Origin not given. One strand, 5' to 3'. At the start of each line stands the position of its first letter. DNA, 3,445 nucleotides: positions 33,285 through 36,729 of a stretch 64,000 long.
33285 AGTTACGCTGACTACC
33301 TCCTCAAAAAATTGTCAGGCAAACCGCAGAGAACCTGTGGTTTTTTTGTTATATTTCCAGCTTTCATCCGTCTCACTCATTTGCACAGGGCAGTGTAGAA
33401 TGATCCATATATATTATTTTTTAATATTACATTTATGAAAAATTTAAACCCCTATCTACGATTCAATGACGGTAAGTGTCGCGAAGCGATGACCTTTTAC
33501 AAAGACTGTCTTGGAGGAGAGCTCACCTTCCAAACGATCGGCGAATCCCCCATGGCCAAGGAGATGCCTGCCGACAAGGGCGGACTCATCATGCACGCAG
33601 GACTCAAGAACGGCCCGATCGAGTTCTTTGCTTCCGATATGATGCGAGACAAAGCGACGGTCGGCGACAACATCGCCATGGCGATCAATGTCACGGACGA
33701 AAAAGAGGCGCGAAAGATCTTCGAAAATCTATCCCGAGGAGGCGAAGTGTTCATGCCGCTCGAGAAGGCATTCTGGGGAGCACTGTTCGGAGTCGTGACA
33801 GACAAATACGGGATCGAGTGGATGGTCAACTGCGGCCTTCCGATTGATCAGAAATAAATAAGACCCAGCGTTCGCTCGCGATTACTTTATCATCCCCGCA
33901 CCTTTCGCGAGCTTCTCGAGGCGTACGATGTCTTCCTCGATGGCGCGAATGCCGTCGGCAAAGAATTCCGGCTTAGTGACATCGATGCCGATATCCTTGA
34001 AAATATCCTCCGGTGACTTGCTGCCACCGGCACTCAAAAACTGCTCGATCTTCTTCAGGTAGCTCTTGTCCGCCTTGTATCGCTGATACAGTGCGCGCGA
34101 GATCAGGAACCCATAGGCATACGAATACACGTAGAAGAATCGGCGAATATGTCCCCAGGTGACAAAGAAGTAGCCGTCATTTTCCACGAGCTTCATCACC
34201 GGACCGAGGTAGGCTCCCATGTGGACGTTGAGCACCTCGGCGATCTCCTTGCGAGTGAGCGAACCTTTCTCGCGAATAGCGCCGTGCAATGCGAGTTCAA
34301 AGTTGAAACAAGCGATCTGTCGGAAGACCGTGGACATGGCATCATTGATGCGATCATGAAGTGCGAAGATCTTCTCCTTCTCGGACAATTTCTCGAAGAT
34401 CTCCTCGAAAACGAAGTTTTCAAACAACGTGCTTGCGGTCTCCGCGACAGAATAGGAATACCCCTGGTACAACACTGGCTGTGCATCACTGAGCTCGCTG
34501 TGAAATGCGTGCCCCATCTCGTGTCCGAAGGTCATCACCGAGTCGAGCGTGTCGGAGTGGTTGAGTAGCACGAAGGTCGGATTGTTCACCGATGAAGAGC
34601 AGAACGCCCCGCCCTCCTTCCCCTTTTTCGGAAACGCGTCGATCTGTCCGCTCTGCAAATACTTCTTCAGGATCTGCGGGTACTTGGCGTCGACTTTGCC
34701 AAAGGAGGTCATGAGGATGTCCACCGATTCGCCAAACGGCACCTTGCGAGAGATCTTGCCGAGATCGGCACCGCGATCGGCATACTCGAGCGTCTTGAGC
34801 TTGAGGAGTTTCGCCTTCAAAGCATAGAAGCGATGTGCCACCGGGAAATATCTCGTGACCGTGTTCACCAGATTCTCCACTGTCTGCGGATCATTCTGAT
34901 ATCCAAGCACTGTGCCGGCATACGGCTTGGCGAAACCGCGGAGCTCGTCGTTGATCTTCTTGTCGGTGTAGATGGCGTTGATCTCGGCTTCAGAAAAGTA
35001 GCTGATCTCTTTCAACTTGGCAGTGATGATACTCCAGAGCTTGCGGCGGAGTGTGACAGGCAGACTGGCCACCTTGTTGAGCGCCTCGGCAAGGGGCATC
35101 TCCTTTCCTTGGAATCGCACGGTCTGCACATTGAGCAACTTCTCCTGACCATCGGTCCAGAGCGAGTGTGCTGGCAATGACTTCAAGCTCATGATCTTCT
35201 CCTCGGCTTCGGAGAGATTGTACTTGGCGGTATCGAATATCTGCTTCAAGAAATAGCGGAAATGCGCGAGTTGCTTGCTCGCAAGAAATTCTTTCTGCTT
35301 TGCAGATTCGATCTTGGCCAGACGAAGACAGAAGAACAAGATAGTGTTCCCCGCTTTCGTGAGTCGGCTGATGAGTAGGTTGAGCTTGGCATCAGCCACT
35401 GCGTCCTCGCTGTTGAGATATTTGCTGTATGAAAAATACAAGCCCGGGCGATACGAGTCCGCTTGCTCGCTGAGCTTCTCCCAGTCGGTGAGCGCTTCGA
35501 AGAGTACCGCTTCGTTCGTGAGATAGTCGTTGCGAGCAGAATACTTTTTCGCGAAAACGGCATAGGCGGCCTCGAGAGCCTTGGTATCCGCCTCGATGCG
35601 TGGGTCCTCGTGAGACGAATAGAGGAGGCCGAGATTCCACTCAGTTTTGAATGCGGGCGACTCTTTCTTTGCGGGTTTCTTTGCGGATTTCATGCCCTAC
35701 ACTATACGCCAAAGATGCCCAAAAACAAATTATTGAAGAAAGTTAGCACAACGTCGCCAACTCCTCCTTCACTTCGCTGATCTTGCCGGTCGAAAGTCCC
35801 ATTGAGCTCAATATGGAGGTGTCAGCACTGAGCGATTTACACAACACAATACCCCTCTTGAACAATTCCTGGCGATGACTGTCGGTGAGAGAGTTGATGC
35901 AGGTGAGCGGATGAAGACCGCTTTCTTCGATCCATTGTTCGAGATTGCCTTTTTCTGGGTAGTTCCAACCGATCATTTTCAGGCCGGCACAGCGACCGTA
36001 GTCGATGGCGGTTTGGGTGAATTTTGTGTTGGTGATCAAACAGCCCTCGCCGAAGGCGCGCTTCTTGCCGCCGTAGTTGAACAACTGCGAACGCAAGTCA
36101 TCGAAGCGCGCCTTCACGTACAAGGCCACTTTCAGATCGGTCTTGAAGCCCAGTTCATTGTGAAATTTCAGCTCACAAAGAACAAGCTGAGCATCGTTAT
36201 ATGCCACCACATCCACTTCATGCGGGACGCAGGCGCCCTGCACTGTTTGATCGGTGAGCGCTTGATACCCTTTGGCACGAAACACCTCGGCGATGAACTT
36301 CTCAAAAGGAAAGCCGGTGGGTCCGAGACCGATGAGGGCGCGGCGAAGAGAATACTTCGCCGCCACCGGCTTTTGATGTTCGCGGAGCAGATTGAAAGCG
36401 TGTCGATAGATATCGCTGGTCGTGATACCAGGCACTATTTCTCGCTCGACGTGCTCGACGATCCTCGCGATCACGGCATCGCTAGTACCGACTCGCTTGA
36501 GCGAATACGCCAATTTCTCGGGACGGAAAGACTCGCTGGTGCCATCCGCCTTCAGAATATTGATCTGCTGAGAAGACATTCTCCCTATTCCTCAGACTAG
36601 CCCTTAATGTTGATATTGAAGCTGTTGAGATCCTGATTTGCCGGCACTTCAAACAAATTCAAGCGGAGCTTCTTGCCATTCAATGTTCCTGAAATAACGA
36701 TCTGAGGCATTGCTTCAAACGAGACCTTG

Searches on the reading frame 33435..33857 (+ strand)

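Call 48: search_protein_families(library=pfam, proteins=[window:33435-33857:+], max_evalue=0.01)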
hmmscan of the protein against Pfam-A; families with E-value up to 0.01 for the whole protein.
window:33435-33857:+ (140 aa): 2 families
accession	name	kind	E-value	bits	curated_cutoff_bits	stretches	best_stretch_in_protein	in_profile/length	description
PF00903.31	Glyoxalase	-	1.7e-09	38.5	20.6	1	10-131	7-121/121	Glyoxalase/Bleomycin resistance protein/Dioxygenase superfamily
PF06983.19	3-dmu-9_3-mt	-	6.3e-08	33.6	24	1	4-131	3-115/116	3-demethylubiquinone-9 3-methyltransferase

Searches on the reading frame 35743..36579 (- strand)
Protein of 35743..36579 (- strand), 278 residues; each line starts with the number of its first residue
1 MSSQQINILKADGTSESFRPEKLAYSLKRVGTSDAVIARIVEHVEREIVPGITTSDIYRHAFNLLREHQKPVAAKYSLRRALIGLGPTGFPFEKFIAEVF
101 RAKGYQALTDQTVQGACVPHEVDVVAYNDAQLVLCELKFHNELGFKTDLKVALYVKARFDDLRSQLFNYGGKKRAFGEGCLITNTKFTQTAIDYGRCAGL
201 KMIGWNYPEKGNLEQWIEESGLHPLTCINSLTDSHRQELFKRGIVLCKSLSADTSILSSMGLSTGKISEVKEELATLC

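Call 48: search_protein_families(library=pfam, proteins=[window:35743-36579:-], max_evalue=0.01)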
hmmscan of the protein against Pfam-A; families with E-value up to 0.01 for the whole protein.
window:35743-36579:- (278 aa): 3 families
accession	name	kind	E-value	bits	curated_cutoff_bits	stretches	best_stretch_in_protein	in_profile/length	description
PF03477.21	ATP-cone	-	4.4e-08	34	25.8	1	7-81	2-84/88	ATP cone domain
PF04471.18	Mrr_cat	-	0.00036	21.1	21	1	89-197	6-99/115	Restriction endonuclease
PF22357.2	AF1548-like_C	-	0.0034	17.9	23.9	0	237-275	14-53/56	AF1548-like, C-terminal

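Call 108: search_protein_families(library=padloc, proteins=[window:35743-36579:-], max_evalue=0.0001)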
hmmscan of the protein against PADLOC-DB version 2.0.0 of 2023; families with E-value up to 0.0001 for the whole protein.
window:35743-36579:- (278 aa): 0 families
